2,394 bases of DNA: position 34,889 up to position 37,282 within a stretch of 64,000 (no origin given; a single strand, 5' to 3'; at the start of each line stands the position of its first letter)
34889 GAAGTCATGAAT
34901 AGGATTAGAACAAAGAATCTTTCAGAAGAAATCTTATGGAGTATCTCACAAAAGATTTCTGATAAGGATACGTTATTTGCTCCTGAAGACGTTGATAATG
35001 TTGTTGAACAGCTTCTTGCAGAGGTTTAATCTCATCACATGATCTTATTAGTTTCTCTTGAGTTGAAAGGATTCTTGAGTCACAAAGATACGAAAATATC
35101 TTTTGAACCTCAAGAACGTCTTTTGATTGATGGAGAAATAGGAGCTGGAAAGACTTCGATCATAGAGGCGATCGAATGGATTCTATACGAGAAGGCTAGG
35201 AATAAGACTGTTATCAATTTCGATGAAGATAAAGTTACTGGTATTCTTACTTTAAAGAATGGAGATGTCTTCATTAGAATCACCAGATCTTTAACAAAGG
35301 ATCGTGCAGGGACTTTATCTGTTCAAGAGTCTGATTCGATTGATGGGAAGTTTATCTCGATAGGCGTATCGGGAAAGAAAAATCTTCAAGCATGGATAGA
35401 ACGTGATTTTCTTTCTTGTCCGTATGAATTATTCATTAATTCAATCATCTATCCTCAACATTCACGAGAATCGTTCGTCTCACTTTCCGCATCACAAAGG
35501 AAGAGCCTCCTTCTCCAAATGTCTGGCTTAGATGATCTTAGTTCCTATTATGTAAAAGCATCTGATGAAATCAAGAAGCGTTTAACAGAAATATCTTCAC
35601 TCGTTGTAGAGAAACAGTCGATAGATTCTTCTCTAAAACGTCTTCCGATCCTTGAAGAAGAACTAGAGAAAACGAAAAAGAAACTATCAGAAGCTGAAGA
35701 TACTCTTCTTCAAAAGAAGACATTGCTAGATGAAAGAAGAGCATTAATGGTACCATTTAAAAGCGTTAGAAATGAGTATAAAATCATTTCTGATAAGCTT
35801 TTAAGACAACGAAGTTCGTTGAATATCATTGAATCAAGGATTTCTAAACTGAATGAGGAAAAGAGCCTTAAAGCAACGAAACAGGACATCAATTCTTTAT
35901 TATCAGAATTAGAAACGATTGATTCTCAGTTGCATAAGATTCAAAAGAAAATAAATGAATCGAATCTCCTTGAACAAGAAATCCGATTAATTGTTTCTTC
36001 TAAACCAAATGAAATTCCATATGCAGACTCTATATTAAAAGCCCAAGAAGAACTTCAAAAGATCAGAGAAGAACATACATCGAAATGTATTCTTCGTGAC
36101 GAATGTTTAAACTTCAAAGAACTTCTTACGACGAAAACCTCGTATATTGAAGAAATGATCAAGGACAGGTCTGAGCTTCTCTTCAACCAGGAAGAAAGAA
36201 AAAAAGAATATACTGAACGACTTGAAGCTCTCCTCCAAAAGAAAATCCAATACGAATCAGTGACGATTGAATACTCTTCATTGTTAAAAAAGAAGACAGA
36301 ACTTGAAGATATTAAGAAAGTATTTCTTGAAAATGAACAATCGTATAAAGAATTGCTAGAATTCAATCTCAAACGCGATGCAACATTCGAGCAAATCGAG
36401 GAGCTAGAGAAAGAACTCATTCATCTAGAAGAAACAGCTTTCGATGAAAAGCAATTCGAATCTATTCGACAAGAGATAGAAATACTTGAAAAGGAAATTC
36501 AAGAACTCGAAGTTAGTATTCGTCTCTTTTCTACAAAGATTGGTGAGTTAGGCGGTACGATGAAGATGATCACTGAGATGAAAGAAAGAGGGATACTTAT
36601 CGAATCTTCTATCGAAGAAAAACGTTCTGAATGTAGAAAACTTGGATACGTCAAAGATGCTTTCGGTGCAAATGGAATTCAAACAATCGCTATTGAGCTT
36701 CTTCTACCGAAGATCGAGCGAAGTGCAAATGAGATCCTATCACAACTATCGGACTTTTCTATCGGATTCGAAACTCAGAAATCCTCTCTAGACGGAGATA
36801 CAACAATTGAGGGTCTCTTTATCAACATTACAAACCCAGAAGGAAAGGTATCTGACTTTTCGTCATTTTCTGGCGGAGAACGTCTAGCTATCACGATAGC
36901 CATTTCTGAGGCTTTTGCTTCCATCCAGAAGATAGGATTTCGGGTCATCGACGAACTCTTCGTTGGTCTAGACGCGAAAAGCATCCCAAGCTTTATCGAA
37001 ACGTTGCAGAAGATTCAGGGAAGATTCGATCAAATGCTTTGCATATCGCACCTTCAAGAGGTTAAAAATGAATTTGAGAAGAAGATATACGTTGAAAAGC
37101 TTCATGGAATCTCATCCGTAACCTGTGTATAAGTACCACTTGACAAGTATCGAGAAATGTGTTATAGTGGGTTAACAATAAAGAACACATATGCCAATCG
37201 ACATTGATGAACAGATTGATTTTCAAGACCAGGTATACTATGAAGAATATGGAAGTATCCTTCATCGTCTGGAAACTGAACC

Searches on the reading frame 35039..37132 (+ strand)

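Call 9: search_protein_families(library=phrogs, proteins=[window:35039-37132:+], max_evalue=0.00001)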
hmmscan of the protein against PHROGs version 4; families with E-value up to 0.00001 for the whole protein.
window:35039-37132:+ (697 aa): 3 families
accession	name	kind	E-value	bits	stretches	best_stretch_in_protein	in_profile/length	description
phrog_77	-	DNA, RNA and nucleotide metabolism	1.7e-54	186.7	1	1-694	295-952/967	SbcC-like subunit of palindrome specific endonuclease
phrog_1499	-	unknown function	3.2e-13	50.7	1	3-383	4-328/427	-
phrog_19980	-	unknown function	3.1e-07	30.1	0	532-695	890-1064/1068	-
